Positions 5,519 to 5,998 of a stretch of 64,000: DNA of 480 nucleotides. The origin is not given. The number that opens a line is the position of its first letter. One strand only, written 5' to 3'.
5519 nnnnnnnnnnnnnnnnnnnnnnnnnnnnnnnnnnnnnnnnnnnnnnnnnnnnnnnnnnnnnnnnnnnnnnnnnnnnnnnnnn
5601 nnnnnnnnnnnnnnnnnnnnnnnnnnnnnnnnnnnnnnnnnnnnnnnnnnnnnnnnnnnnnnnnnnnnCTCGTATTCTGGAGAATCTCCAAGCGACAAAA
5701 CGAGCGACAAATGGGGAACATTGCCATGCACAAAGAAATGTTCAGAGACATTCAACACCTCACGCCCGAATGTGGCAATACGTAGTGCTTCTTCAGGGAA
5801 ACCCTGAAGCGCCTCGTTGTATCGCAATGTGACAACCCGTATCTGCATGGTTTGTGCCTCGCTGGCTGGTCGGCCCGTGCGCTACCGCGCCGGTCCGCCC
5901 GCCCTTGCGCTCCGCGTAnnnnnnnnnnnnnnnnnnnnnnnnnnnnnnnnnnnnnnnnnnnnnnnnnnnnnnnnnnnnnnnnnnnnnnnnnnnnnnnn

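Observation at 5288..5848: Accessory gene is HRDC-like rather than Avd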

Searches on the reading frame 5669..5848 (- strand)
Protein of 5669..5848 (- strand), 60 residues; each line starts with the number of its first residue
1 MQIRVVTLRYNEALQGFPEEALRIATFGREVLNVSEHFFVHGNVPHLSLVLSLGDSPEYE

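Call 24: search_protein_representatives(protein=window:5669-5848:-)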
Query: 60 residues. Proteins with E-value up to 0.001 (for the whole library): 178; up to 1e-10: 53; up to 1e-30: 0. The best 150 are listed.
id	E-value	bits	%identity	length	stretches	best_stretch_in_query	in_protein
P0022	5.9e-26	104.6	85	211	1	1-60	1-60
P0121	1.2e-25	103.6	88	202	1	1-58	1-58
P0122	2.0e-25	102.9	87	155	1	1-60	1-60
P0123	3.0e-23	96.1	84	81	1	1-56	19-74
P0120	7.0e-23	95.0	80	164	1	1-60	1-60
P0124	2.4e-22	93.3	75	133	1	1-59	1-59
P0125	3.2e-22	92.9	76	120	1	1-59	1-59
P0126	6.8e-22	91.9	73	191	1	1-59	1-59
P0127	9.3e-22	91.4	75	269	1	1-59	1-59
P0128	9.5e-22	91.4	75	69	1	1-59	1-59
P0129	1.6e-20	87.5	68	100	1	1-60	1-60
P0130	6.4e-20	85.7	71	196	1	1-56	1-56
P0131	3.9e-19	83.2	91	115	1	1-46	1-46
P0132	4.9e-19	82.9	76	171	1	1-55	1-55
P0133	7.2e-19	82.4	85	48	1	1-46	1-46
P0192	1.7e-07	46.8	51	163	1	1-57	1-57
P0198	2.9e-07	46.1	43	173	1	3-53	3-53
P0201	4.8e-07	45.4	40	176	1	1-55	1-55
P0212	2.5e-06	43.1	44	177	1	3-54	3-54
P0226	2.6e-05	40.0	38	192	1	1-58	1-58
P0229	3.2e-05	39.7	38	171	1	1-55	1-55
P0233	4.1e-05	39.3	38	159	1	1-53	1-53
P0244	7.8e-05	38.5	36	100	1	1-55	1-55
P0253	1.4e-04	37.7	43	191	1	1-53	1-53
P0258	1.5e-04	37.6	37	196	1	2-53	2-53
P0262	1.8e-04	37.4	44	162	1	1-54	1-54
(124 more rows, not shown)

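Call 34: search_solved_structures(query=A4, max_evalue=10)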
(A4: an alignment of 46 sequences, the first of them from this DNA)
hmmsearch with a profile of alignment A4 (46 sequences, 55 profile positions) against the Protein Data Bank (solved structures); distinct sequences matched with E-value up to 10: 0.

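Call 42: predict_structure(alignment_id=A4)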
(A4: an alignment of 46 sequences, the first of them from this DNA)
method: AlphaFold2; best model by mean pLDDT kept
length: 58 residues; sequences in the alignment: 46
mean_pLDDT: 95.4   pTM: 0.75
mean pLDDT of the five models: 95.4, 94.8, 94.4, 93.9, 93.7
residues with pLDDT >= 90: 54; 70-90: 2; 50-70: 2; < 50: 0
segments of 3 or more residues with pLDDT < 50: none
pLDDT, mean of each block of 10 residues (from residue 1): 97 96 95 98 98 86
secondary structure, 60 per line:
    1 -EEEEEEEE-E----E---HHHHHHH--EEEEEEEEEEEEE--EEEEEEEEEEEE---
elements in order: E2-9 H20-26 E29-41 E44-55

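Call 44: find_homologous_proteins(query=A4, max_evalue=0.001)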
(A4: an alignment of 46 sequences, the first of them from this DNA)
Query A4 (46 sequences) (58 aa, profile of the alignment): 53 proteins with E <= 0.001 among 94 candidates.
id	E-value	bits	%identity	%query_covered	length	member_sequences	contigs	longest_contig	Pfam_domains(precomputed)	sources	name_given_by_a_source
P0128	4.2e-24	102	76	100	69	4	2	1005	-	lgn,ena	-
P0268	4.4e-23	99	84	97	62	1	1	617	-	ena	-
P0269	4.8e-23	99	76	95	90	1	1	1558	-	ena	-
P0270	1.5e-22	97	66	100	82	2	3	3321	-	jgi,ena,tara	tara:strand:+ start:181 stop:429 length:249 start_codon:yes stop_codon:yes gene_type:complete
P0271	3.9e-22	96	67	93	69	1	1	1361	-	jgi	jgi:hypothetical protein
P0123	4.5e-22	95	84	97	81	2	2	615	-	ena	-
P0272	3.8e-21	92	70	97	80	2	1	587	-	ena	-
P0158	8.1e-21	91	63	98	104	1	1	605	-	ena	-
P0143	2.9e-20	90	64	97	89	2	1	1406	-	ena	-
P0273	1.0e-19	88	40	90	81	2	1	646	-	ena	-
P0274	1.7e-19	87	37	90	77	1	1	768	-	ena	-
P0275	2.7e-19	87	44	90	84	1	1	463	-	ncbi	-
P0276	5.5e-19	86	33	95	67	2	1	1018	-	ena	-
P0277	1.4e-18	84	40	90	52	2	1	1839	-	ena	-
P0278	3.8e-18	83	36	95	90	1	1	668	-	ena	-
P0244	7.3e-18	82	36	95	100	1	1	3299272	-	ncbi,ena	-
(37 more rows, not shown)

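Call 45: find_encoding_contigs(protein=P0244, flank=6000, max_places=2)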
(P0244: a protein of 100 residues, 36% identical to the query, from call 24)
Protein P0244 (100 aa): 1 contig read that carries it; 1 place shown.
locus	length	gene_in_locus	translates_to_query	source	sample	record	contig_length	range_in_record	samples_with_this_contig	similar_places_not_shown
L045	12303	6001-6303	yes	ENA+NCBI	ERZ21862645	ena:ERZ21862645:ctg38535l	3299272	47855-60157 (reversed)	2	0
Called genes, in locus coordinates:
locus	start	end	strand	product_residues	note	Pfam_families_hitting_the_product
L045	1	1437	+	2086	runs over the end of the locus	PF15780:ASH (weak), PF22073:Cep192_D4 (weak), PF22544:HYDIN_VesB_CFA65-like_Ig (faint), PF13620:CarboxypepD_reg (faint), PF13205:Big_5, PF08309:LVIVD, PF08309:LVIVD, PF03781:FGE-sulfatase, +2 more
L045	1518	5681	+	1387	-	PF07610:DUF1573 (faint), PF12371:TMEM131_like_N (faint), PF15780:ASH, PF22073:Cep192_D4 (weak), PF22544:HYDIN_VesB_CFA65-like_Ig (faint), PF13620:CarboxypepD_reg (weak), PF13205:Big_5, PF03781:FGE-sulfatase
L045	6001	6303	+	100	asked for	-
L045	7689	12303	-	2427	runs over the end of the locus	PF13620:CarboxypepD_reg, PF13715:CarbopepD_reg_2, PF13620:CarboxypepD_reg, PF13715:CarbopepD_reg_2 (weak), PF13620:CarboxypepD_reg, PF13715:CarbopepD_reg_2 (weak), PF13620:CarboxypepD_reg, PF07603:Lcl_C, +7 more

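Call 46: fold_search(model_id=the predicted structure, library=pdb)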
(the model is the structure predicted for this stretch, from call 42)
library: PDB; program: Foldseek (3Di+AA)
matches with E <= 10: 1175; with E <= 0.001: 0
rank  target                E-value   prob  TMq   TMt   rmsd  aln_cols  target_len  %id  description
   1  4n2p_A                7.0e-02  0.99  0.70  0.31   3.3        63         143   16  Structure of Archease from Pyrococcus horikoshii (released 2014-01-01)
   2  1udv_B                1.0e-01  0.54  0.39  0.31   5.8        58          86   14  Crystal structure of the hyperthermophilic archaeal dna-binding protein Sso10b2 at 1.85 A (released 2003-08-05)
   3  7cww                  1.9e-01  0.66  0.46  0.11   5.6        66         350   17  Crystal structure of TsrL (released 2021-09-15)
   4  2wvd_B                1.9e-01  0.35  0.40  0.23   4.9        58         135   19  Structural and mechanistic insights into Helicobacter pylori NikR function (released 2010-01-19)
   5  1g3n_A                2.7e-01  0.54  0.45  0.12   3.9        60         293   15  STRUCTURE OF A P18(INK4C)-CDK6-K-CYCLIN TERNARY COMPLEX (released 2001-01-10)
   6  7r6q_N                2.7e-01  0.35  0.40  0.24   4.9        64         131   17  State E2 nucleolar 60S ribosome biogenesis intermediate - Foot region model (released 2022-11-09)
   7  2pc6_D                2.7e-01  0.28  0.37  0.19   4.9        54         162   17  Crystal structure of putative acetolactate synthase- small subunit from Nitrosomonas europaea (released 2007-04-10)
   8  2wve_A                2.8e-01  0.30  0.39  0.24   4.5        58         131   22  Structural and mechanistic insights into Helicobacter pylori NikR function (released 2010-01-19)
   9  8xap_B                3.0e-01  0.54  0.47  0.36   4.3        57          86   12  Thermostable and acid-tolerant DNA-binding protein (released 2024-12-11)
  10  3lgh_A                3.0e-01  0.28  0.38  0.23   4.4        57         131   18  Crystal structure of NikR from Helicobacter pylori with variable Ni site coordination (released 2010-09-15)
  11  2wve_B                3.3e-01  0.25  0.38  0.22   4.6        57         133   21  Structural and mechanistic insights into Helicobacter pylori NikR function (released 2010-01-19)
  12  4za1_B                3.3e-01  0.16  0.33  0.24   7.9        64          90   16  Crystal Structure of NosA Involved in Nosiheptide Biosynthesis (released 2015-08-19)
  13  4za1_C                3.7e-01  0.23  0.36  0.27   8.0        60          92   13  Crystal Structure of NosA Involved in Nosiheptide Biosynthesis (released 2015-08-19)
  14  2ko1_MODEL_1_A        3.7e-01  0.18  0.32  0.25   5.2        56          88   11  Solution NMR structure of the ACT domain from GTP pyrophosphokinase of Chlorobium tepidum. Northeast Structura (released 2009-09-29)
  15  7dl8_C                4.0e-01  0.38  0.45  0.32   5.0        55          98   13  Crystal structure of ALBA1 from Trypanosoma brucei (released 2021-06-23)
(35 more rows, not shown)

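Call 57: list_cluster_members(proteins=[P0226, P0233, P0229, P0198, P0258, P0201, P0212, P0253, P0262, P0192])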
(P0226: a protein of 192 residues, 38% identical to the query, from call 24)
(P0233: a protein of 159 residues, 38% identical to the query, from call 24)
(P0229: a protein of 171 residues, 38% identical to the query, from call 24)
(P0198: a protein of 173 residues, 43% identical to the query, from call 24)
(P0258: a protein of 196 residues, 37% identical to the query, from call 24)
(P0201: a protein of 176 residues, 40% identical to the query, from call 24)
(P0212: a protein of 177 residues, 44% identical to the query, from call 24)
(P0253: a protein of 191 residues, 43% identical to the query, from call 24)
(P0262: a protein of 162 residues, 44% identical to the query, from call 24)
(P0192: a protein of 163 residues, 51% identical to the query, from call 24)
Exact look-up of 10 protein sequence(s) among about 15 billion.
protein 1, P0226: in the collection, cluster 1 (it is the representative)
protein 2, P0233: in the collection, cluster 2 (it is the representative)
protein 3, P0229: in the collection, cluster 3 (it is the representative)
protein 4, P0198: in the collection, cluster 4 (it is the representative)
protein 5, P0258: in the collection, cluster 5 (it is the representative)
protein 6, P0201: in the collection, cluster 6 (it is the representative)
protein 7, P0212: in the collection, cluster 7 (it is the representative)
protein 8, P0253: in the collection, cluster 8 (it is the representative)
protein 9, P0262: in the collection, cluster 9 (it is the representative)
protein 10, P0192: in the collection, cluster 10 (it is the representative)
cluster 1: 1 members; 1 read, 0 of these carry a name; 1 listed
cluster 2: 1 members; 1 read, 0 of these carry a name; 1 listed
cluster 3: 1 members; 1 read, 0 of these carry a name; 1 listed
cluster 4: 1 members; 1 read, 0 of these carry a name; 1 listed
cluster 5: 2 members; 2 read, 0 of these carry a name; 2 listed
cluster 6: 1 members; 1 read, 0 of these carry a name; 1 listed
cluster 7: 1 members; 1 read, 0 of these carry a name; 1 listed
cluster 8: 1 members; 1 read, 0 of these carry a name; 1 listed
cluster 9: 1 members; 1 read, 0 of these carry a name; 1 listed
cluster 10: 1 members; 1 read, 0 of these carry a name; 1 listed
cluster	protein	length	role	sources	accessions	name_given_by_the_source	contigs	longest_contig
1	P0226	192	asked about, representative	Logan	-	-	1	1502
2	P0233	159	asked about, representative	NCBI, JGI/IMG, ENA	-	-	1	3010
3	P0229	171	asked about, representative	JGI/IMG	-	-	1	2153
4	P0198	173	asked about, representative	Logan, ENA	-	-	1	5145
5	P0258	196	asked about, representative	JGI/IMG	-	-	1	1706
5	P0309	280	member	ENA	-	-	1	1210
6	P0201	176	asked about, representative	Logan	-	-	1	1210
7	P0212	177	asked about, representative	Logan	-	-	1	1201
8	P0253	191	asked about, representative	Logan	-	-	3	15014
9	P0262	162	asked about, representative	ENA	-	-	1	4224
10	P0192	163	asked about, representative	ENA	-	-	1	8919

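Call 58: find_encoding_contigs(protein=P0253, flank=5000, max_places=1)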
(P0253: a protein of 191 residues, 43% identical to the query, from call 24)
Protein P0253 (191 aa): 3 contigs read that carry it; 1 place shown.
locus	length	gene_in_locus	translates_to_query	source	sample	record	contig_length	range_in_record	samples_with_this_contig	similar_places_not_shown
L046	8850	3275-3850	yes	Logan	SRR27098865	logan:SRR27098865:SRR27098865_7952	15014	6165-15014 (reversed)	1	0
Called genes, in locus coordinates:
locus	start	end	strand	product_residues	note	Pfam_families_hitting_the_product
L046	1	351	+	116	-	?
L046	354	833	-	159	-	PF03692:CxxCxxCC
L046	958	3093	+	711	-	PF00656:Peptidase_C14, PF03781:FGE-sulfatase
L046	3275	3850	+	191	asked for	PF00570:HRDC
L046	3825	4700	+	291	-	PF00078:RVT_1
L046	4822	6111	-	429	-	PF01966:HD, PF19276:HD_assoc_2 (faint)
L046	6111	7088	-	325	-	PF01300:Sua5_yciO_yrdC, PF03481:Sua5_C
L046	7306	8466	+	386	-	-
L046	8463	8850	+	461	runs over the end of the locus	PF00656:Peptidase_C14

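Call 59: find_encoding_contigs(protein=P0192, flank=5000, max_places=1)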
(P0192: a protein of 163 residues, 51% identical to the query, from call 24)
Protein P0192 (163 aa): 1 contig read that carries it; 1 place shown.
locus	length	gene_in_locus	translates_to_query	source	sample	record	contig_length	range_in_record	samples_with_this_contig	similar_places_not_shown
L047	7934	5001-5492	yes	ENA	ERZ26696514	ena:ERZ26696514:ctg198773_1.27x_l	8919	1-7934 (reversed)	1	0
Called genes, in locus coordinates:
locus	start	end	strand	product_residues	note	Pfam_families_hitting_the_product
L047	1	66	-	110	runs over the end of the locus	-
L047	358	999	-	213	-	PF01425:Amidase (faint)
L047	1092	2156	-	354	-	PF01425:Amidase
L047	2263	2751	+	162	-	-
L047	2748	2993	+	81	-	-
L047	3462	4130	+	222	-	-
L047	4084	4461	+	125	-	PF03781:FGE-sulfatase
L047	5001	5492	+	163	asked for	PF00570:HRDC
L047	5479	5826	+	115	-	PF05635:23S_rRNA_IVP (weak), PF22296:bAvd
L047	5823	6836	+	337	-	-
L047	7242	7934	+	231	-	?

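Call 62: fold_search(model_id=the predicted structure, library=viral)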
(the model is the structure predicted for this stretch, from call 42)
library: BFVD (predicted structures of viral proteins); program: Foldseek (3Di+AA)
matches with E <= 10: 1416; with E <= 0.001: 0
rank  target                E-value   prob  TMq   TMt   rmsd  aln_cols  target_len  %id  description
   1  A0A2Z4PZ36            2.8e-02  0.98  0.55  0.52   3.7        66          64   14  (no name in the UniProt tables at hand)
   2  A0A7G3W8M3            2.9e-02  0.97  0.50  0.37   4.9        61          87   18  CRESS-DNA virus Rep endonuclease domain-containing protein (Fragment) [Nymphoides mastrevirus A]
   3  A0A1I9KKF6            3.2e-02  1.00  0.70  0.55   3.0        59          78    7  Sporulation protein Cse60 [Lactobacillus phage SA-C12]
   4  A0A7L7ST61            3.4e-02  1.00  0.64  0.69   3.3        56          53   18  (no name in the UniProt tables at hand)
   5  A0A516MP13            3.4e-02  0.99  0.62  0.57   3.9        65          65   17  (no name in the UniProt tables at hand)
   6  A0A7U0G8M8            4.1e-02  0.92  0.49  0.52   4.0        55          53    9  (no name in the UniProt tables at hand)
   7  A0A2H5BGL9            4.4e-02  0.57  0.38  0.27   5.5        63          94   22  Uncharacterized protein [Vibrio phage Ceto]
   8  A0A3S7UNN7            4.7e-02  1.00  0.65  0.57   3.2        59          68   15  (no name in the UniProt tables at hand)
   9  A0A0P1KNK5            5.0e-02  1.00  0.67  0.56   3.4        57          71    7  Uncharacterized protein [Acinetobacter phage Loki]
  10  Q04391                5.7e-02  0.87  0.47  0.30   5.2        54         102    9  Uncharacterized protein [Acholeplasma phage MV-L51]
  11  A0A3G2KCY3            6.1e-02  0.89  0.49  0.41   4.4        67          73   21  Uncharacterized protein [Arthrobacter phage Andrew]
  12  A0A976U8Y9            7.5e-02  0.97  0.58  0.47   4.8        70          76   13  (no name in the UniProt tables at hand)
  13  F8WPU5                7.5e-02  0.90  0.50  0.41   4.2        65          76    9  (no name in the UniProt tables at hand)
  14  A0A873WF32            7.5e-02  0.80  0.44  0.30   4.3        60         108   13  Uncharacterized protein [Acinetobacter phage Ab_SZ3]
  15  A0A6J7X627            8.0e-02  0.96  0.54  0.43   3.8        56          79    9  Uncharacterized protein [uncultured Caudovirales phage]
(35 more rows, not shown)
